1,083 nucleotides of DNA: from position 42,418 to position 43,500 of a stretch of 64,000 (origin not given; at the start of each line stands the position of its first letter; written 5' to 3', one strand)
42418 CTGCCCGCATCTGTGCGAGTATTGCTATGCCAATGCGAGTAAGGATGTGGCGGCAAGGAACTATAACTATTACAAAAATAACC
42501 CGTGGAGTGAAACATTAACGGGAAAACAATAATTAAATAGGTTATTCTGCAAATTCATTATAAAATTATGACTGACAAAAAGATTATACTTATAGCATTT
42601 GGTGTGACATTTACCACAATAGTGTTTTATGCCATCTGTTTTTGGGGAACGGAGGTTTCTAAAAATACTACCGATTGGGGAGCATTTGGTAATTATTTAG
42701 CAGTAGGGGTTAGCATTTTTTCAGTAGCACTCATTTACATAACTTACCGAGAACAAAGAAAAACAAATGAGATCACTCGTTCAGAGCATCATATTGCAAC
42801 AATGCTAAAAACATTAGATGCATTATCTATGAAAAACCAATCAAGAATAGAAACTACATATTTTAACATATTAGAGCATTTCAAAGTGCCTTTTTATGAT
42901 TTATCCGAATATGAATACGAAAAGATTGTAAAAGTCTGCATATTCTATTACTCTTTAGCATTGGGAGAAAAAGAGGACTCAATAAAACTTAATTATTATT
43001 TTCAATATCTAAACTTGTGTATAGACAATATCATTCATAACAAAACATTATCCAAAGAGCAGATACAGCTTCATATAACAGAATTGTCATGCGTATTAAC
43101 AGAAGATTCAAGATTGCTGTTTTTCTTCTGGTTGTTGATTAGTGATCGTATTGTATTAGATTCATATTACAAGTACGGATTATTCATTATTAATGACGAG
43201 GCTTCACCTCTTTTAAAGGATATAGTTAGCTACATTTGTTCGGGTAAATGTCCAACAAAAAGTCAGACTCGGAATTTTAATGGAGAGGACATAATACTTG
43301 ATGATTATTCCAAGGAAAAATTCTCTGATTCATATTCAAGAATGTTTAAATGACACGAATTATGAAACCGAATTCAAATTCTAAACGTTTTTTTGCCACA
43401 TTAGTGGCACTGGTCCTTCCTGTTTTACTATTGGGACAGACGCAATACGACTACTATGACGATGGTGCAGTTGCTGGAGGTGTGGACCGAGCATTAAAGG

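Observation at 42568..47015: AT-rich two-gene module: AbiC-like 2-TM protein translationally coupled to a giant membrane-anchored LRR protein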

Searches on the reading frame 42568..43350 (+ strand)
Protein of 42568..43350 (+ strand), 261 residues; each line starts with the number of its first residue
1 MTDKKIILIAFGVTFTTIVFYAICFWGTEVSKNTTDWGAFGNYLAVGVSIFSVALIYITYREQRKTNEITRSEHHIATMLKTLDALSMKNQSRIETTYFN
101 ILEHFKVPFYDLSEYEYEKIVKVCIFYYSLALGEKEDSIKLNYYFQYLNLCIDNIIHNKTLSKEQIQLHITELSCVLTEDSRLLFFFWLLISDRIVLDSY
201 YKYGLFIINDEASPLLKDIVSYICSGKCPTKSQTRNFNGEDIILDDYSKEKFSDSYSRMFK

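Call 3: search_protein_families(library=pfam, proteins=[window:42568-43350:+], max_evalue=0.1)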
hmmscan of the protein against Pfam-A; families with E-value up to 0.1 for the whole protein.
window:42568-43350:+ (261 aa): 1 family
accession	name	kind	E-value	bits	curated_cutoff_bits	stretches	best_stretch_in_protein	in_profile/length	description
PF11190.13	DUF2976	-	0.085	13.2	28.2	0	11-57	30-79/87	Protein of unknown function (DUF2976)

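Call 4: search_protein_families(library=padloc, proteins=[window:42568-43350:+], max_evalue=0.1)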
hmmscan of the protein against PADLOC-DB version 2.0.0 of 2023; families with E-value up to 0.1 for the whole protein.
window:42568-43350:+ (261 aa): 0 families

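Call 5: search_protein_families(library=ncbifam, proteins=[window:42568-43350:+], max_evalue=1)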
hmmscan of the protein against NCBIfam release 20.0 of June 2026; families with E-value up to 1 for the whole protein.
window:42568-43350:+ (261 aa): 1 family
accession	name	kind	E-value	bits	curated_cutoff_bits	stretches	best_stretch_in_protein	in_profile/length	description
TIGR03745.1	conj_TIGR03745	hypoth_equivalog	0.062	13.1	52.5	1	11-58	47-98/105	TIGR03745 family integrating conjugative element membrane protein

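Call 6: search_protein_families(library=phrogs, proteins=[window:42568-43350:+], max_evalue=1)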
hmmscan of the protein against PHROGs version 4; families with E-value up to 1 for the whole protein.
window:42568-43350:+ (261 aa): 1 family
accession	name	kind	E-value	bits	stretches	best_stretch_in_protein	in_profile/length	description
phrog_8999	-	unknown function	4.2e-09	37.4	1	5-163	10-160/270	-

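Call 7: find_homologous_proteins(query=window:42568-43350:+, max_evalue=0.01)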
Query window:42568-43350:+ (261 aa): 81 proteins with E <= 0.01 among 412 candidates.
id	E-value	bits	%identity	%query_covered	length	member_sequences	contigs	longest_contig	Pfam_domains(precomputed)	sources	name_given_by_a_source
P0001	7.5e-169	578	99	100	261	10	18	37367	-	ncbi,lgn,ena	-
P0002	9.5e-157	538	92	100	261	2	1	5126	-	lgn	-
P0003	2.2e-149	514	89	100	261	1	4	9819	-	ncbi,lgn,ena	-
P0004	4.5e-149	513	89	100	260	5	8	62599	-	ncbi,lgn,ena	-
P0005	1.6e-144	498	87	100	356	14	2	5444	-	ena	-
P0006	1.0e-117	410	69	100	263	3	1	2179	-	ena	-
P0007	9.8e-114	397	71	100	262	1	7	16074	-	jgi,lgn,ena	-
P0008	2.4e-111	389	68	100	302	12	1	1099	-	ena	-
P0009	9.7e-111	387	68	100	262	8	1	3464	-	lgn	-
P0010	1.2e-109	384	66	100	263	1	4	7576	-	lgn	-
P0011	6.8e-109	381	66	99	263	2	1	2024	-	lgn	-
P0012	1.7e-108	380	66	100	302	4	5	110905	-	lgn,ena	-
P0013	1.5e-107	377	64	100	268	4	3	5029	-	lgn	-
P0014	4.5e-90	320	57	99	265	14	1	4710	-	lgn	-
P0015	5.6e-90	319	57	99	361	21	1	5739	-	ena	-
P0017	2.0e-83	298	50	100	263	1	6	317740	-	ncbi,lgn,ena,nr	ncbi:MAG: hypothetical protein J6X88_10235 [Bacteroidales bacterium]|nr:hypothetical protein [Bacter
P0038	1.0e-77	279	49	99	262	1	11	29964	-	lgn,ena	-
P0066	1.6e-54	203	39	100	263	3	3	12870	-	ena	-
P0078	3.9e-41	159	37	100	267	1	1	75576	-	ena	-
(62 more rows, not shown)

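Call 8: find_encoding_contigs(protein=P0017, flank=8000, max_places=3)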
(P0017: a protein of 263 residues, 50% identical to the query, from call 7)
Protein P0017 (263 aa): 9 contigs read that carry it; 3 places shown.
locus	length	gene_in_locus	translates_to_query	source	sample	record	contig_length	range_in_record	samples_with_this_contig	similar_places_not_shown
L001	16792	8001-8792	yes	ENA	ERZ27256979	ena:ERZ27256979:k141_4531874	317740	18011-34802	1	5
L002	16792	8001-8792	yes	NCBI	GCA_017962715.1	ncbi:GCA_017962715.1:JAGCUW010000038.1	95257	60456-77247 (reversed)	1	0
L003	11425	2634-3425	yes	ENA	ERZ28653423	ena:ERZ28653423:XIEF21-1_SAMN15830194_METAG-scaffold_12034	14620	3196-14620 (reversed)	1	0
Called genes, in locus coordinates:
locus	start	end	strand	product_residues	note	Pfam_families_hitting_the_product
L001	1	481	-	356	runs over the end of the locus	PF03462:PCRF, PF00472:RF-1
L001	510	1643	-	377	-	PF01553:Acyltransferase (faint)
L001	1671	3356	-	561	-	PF01943:Polysacc_synt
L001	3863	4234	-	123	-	PF04304:DUF454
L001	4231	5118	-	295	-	PF02567:PhzC-PhzF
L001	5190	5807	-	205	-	PF03358:FMN_red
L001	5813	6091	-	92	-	PF03992:ABM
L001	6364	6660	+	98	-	PF18924:DUF5674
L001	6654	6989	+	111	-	-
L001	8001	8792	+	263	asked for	-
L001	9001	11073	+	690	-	-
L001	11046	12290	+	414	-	-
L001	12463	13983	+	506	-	PF04326:SLFN_AlbA_2, PF13749:HATPase_c_4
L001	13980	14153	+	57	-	-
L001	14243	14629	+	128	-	-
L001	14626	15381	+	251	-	PF08501:Shikimate_dh_N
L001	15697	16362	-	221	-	-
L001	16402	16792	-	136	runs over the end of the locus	PF01850:PIN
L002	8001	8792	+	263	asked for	-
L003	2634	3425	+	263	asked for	-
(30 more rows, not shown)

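Call 9: find_encoding_contigs(protein=P0012, flank=8000, max_places=3)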
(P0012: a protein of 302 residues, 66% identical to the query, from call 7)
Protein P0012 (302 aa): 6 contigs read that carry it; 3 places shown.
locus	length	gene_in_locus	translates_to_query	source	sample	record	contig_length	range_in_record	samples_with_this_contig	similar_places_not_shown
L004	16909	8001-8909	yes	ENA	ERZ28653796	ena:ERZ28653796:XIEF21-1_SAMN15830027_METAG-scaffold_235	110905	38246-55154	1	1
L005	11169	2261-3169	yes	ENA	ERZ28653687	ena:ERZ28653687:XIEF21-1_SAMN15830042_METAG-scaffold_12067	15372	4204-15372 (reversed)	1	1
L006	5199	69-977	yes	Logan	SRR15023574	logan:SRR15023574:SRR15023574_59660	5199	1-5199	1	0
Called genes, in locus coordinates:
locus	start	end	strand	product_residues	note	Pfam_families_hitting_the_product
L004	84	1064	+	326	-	PF01464:SLT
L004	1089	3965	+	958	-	PF00005:ABC_tran (faint), PF02463:SMC_N (faint), PF03193:RsgA_GTPase (faint), PF13175:AAA_15 (faint), PF13191:AAA_16 (faint), PF13304:AAA_21 (faint), PF17760:UvrA_inter, PF17755:UvrA_DNA-bind, +3 more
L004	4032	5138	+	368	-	PF05684:DUF819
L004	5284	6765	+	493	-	PF13734:Inhibitor_I69, PF01640:Peptidase_C10, PF18962:Por_Secre_tail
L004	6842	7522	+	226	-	-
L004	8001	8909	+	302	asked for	-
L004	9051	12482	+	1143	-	-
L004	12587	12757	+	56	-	-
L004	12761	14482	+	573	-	PF04326:SLFN_AlbA_2, PF13749:HATPase_c_4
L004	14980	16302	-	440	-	PF28590:Lipid_A_deac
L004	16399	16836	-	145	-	PF02021:UPF0102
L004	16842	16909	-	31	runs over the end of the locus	-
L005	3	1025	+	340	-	?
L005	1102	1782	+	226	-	-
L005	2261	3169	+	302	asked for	-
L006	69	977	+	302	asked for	-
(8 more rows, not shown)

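Call 10: find_encoding_contigs(protein=P0078, flank=8000, max_places=3)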
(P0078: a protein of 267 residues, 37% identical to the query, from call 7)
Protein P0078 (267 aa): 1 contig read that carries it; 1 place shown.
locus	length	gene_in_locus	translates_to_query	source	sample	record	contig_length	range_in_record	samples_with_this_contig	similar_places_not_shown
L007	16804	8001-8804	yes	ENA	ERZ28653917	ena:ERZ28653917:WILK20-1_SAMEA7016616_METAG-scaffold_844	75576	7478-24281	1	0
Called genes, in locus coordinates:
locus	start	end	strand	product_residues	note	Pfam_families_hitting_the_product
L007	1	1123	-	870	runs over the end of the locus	PF13620:CarboxypepD_reg (weak), PF00593:TonB_dep_Rec_b-barrel, PF14905:OMP_b-brl_3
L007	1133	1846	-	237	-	PF16344:FecR_C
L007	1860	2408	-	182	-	PF04542:Sigma70_r2, PF04545:Sigma70_r4 (weak), PF08281:Sigma70_r4_2 (weak)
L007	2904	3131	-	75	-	-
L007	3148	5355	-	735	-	-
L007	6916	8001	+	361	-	-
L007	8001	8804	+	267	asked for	-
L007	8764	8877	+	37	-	-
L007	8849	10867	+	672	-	PF12799:LRR_4 (faint), PF13306:LRR_5, PF13855:LRR_8 (faint), PF13306:LRR_5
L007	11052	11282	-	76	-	PF13612:DDE_Tnp_1_3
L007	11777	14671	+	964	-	PF07494:Reg_prop (faint), PF12833:HTH_18, PF00165:HTH_AraC (weak)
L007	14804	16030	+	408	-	PF07745:Glyco_hydro_53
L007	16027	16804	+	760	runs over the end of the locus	PF00933:Glyco_hydro_3, PF01915:Glyco_hydro_3_C, PF14310:Fn3-like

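Call 11: search_protein_families(library=pfam, proteins=[L001:9001-11070:+, L001:11046-12287:+, L004:9051-12479:+, L007:8849-10864:+, L007:6916-7998:+, L004:6842-7519:+], max_evalue=0.01)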
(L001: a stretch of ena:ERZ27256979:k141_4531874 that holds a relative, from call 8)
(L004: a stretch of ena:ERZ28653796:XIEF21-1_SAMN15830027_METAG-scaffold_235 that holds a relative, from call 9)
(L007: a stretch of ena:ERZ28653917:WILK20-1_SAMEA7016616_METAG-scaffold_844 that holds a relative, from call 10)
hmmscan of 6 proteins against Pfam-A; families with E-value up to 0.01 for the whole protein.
L001:9001-11070:+ (690 aa): 0 families

L001:11046-12287:+ (414 aa): 0 families

L004:9051-12479:+ (1143 aa): 1 family
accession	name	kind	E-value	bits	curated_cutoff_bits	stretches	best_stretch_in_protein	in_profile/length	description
PF23202.1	PAH_ZNF598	-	0.0029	18.3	25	1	504-559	9-66/83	ZNF598 PAH domain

L007:8849-10864:+ (672 aa): 4 families
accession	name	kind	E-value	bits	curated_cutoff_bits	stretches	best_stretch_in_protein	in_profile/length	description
PF13306.12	LRR_5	-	5e-102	337.2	27.7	4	50-169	9-126/127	BspA type Leucine rich repeat region (6 copies)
PF13855.12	LRR_8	-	5.4e-17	61.7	27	0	130-169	11-51/61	Leucine rich repeat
PF12799.13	LRR_4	-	4.1e-08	33.6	27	0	60-90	9-40/44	Leucine Rich repeats (2 copies)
PF05725.18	FNIP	-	0.00089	19.8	21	0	169-204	5-39/44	FNIP Repeat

L007:6916-7998:+ (361 aa): 4 families
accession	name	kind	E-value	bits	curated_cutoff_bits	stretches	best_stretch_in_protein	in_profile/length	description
PF02368.24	Big_2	-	1.8e-25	89.1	22.8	2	147-215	2-70/79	Bacterial Ig-like domain (group 2)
PF21764.3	Invasin_D4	-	2.3e-05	25.3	27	0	167-202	26-60/88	Invasin, domain 4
PF21461.3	HL_N-beta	-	4.1e-05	23.7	27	1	178-218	10-48/57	Hyaluronate lyase, N-terminal beta-sheet domain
PF23486.1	Ig_TMEM132_5th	-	0.00024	21.7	28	1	182-230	87-135/137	TMEM132 fifth domain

L004:6842-7519:+ (226 aa): 1 family
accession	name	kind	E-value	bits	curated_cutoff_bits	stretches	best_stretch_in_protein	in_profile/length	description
PF01065.24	Adeno_hexon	-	0.002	17.2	25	1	26-157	17-147/586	Hexon, adenovirus major coat protein, N-terminal domain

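Call 17: search_protein_families(library=pfam, alignment_id=A1, max_evalue=1)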
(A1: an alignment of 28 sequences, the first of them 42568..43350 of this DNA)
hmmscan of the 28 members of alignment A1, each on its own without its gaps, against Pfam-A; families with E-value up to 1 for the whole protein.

A. member 1, window:42568-43350:+ (261 aa): 2 families
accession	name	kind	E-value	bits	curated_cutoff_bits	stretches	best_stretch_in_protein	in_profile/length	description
PF11190.13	DUF2976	-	0.085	13.2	28.2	1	11-57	30-79/87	Protein of unknown function (DUF2976)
PF00558.24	Vpu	-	0.12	12.7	24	0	54-76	24-46/81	Vpu protein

B. families by the number of members that match (of 28 scanned): 37 families (the first 25 are shown)
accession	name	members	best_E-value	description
PF02346.21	Vac_Fusion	10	0.0094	Chordopoxvirus multifunctional envelope protein A27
PF00558.24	Vpu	6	0.033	Vpu protein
PF20479.3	TMEM128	4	0.034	TMEM128 protein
PF18169.6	SLATT_6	2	0.00065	SMODS and SLOG-associating 2TM effector domain 6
PF20556.3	DUF6768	2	0.0017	Family of unknown function (DUF6768)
PF03059.22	NAS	2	0.011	Nicotianamine synthase protein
PF04341.17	DUF485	2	0.017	Protein of unknown function, DUF485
PF20990.2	DUF2207_C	2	0.022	Predicted membrane protein (DUF2207) C-terminal domain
PF02520.22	ANIS5_cation-bd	2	0.052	SXP/RAL-2 family protein Ani s 5-like, metal-binding domain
PF14126.11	DUF4293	2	0.29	Domain of unknown function (DUF4293)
PF19259.5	Ty3_capsid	1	0.015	Ty3 transposon capsid-like protein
PF24929.1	GlfB_C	1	0.018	GlfB-like, C-terminal domain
PF25425.1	YfjL_N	1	0.026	YfjL-like, N-terminal domain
PF07332.16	Phage_holin_3_6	1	0.028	Putative Actinobacterial Holin-X, holin superfamily III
PF08926.16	DUF1908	1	0.029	Domain of unknown function (DUF1908)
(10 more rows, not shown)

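Call 18: find_related_loci(query=A1, collection=genome_contigs, flank=10000)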
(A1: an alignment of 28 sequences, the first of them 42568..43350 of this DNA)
Query A1 (261 aa) in genome_contigs; peptide patterns used: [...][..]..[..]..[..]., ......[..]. (x = any residue, [..] = any of these).
74 stretches matched a pattern; 13 encode a relative of the query (tblastn E <= 1e-3); 13 distinct loci.
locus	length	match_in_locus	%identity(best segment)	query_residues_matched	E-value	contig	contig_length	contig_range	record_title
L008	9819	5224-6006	89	1-261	1e-156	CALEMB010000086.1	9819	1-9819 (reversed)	MAG TPA_asm: uncultured Bacteroidales bacterium isolate ERR833214_bin.43_CONCOCT_v1.1_MAG genome assembly, contig: ERZ80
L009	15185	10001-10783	50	1-261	1e-87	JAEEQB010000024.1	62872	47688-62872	MAG: Prevotella sp. isolate Tb.RUG.325 NODE_1272_length_62872_cov_8.265551, whole genome shotgun sequence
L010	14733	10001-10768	49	1-259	6e-86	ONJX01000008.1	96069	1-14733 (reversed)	uncultured Prevotellaceae bacterium isolate RUG378 genome assembly, contig: scaffold_219, whole genome shotgun sequence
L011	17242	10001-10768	49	1-259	1e-85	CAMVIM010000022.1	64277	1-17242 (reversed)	MAG TPA_asm: uncultured Prevotellaceae bacterium isolate SRR8387717_bin.84_metaWRAP_v1.3_MAG genome assembly, contig: ER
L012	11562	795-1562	49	1-259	1e-84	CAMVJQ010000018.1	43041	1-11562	MAG TPA_asm: uncultured Prevotella sp. isolate SRR8387714_bin.16_metaWRAP_v1.3_MAG genome assembly, contig: ERZ14209543.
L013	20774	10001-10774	57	1-259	4e-97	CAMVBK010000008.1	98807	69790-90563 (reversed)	MAG TPA_asm: uncultured Bacteroidales bacterium isolate SRR8387716_bin.108_metaWRAP_v1.3_MAG genome assembly, contig: ER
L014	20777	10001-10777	49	1-261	1e-85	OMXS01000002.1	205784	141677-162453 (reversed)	uncultured Prevotellaceae bacterium isolate RUG064 genome assembly, contig: scaffold_2, whole genome shotgun sequence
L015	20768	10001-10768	49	1-259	2e-85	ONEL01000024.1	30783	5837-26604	uncultured Prevotellaceae bacterium isolate RUG228 genome assembly, contig: scaffold_1138, whole genome shotgun sequence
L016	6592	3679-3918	28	18-91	4e-6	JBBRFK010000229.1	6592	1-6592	MAG: Cytophagales bacterium isolate Co_metawrap_2562 Cmw_2562_k141_18360766_length_6592_cov_26.9678, whole genome shotgu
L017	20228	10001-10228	26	7-77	7e-6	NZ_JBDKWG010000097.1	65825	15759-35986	Reichenbachiella sp. MALMAid0571 k141_84, whole genome shotgun sequence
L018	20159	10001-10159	37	16-64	9e-6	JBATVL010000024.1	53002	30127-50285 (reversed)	MAG: Marinifilaceae bacterium isolate MFD12164_ilm_asm_bin6 k127_70118, whole genome shotgun sequence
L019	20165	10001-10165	35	21-71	2e-4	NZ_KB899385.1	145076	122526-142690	Salinimonas chungwhensis DSM 16280 F458DRAFT_scaffold00010.10, whole genome shotgun sequence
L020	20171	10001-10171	37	15-67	3e-4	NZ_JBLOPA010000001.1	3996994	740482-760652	Pseudoalteromonas sp. ASV78 1, whole genome shotgun sequence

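Call 21: search_protein_families(library=pfam, proteins=[L017:9932-10597:+, L018:9950-10672:+, L019:9908-10651:+, L016:3676-3933:+, L020:9941-10192:+, L011:13688-14518:+, L011:14525-16189:+, L009:10955-14335:+, L013:10795-14466:+, L014:10792-13401:+], max_evalue=0.1)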
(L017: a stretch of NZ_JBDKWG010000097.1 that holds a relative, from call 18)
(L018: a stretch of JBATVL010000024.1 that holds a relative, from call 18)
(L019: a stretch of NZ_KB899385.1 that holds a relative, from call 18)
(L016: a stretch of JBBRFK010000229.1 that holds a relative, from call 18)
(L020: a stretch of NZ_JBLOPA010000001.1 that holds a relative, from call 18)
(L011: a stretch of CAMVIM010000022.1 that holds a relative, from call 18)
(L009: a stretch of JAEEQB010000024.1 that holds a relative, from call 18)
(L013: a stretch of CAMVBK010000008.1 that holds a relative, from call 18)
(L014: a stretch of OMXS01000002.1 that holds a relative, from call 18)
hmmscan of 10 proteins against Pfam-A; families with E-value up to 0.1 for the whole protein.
L017:9932-10597:+ (222 aa): 1 family
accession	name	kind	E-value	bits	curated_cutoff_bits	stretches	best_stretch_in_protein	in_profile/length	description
PF20479.3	TMEM128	-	0.0021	19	23.9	1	14-93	3-73/124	TMEM128 protein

L018:9950-10672:+ (241 aa): 1 family
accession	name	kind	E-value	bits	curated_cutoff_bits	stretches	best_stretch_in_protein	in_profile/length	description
PF12822.12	ECF_trnsprt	-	0.0067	16.9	30.7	1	6-79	65-140/169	ECF transporter, substrate-specific component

L019:9908-10651:+ (248 aa): 0 families

L016:3676-3933:+ (86 aa): 0 families

L020:9941-10192:+ (84 aa): 2 families
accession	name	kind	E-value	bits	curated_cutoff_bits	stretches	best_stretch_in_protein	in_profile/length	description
PF04893.22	Yip1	-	7.1e-05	23.2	28.6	1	9-81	20-99/173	Yip1 domain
PF11337.13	DUF3139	-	0.075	14.1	27.3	1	9-34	3-28/83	Protein of unknown function (DUF3139)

L011:13688-14518:+ (277 aa): 1 family
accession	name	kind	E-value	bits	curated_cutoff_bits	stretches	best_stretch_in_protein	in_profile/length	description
PF01650.23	Peptidase_C13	-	0.035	14.1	22.8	1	67-150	85-169/258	Peptidase C13 family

L011:14525-16189:+ (555 aa): 2 families
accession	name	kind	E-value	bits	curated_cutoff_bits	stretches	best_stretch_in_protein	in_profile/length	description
PF04326.19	SLFN_AlbA_2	-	2.3e-12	47.9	25.3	1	17-139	1-115/118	Schlafen, AlbA_2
PF13749.12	HATPase_c_4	-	1.6e-07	31.6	26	1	331-396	17-82/89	Putative ATP-dependent DNA helicase recG C-terminal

L009:10955-14335:+ (1127 aa): 0 families

L013:10795-14466:+ (1224 aa): 4 families
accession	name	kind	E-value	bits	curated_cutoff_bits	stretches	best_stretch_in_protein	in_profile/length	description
PF13306.12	LRR_5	-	2.1e-165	542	27.7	8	541-652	3-112/127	BspA type Leucine rich repeat region (6 copies)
PF13855.12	LRR_8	-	1e-18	67.2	27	1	1056-1098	12-55/61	Leucine rich repeat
PF23952.1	LRR_EndoS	-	1.4e-07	32.2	27.9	0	1023-1099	36-113/116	Endo-beta-N-acetylglucosaminidase EndoS LRR domain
PF15176.11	LRR19-TM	-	0.045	14.2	27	1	46-87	13-54/115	Leucine-rich repeat family 19 TM domain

L014:10792-13401:+ (870 aa): 5 families
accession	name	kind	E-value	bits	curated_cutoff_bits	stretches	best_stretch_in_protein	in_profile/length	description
PF13306.12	LRR_5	-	2.1e-65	218.8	27.7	3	458-572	12-125/127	BspA type Leucine rich repeat region (6 copies)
PF13855.12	LRR_8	-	6.4e-08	32.7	27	1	681-723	13-56/61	Leucine rich repeat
PF07603.17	Lcl_C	-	0.00028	21.6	34.9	1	173-249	37-92/117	Lcl C-terminal domain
PF12799.13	LRR_4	-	0.018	15.8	27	0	693-723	1-30/44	Leucine Rich repeats (2 copies)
PF11603.13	Sir1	-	0.021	15.7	24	0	432-484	2-54/120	Sir1, ORC-binding domain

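Call 28: search_protein_representatives(alignment_id=A1)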
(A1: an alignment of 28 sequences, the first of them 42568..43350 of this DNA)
Query: 28 sequences, 262 profile positions. Proteins with E-value up to 0.001 (for the whole library): 556; up to 1e-10: 101; up to 1e-30: 36. The best 150 are listed.
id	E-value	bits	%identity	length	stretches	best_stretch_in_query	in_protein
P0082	7.3e-105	366.4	-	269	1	1-261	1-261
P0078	8.3e-92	323.6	-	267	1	2-259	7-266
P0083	1.4e-87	309.7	-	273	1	3-260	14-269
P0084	5.0e-86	304.7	-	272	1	3-261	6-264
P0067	1.9e-85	302.7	-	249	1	13-259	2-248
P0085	7.5e-84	297.5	-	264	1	1-261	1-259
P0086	1.8e-82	293.0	-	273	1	3-261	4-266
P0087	1.2e-81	290.3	-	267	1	1-261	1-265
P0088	1.1e-79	283.9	-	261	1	1-261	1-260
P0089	1.9e-79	283.1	-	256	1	1-260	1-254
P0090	5.4e-77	275.1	-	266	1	1-261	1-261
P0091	9.3e-77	274.3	-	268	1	4-260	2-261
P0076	4.4e-70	252.4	-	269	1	2-261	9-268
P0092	1.8e-68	247.1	-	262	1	10-261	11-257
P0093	2.4e-64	233.6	-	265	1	4-261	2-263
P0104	1.9e-37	145.4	-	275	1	3-260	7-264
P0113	8.3e-29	117.1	-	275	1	7-255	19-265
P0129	5.0e-22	94.9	-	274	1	1-261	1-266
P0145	1.9e-17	79.9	-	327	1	5-226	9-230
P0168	4.3e-12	62.3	-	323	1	6-207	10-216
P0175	5.5e-11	58.7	-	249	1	7-88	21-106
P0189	2.7e-09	53.2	-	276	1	4-81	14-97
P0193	5.3e-09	52.2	-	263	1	5-95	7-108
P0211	8.8e-08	48.2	-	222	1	6-78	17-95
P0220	1.5e-07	47.5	-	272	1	4-74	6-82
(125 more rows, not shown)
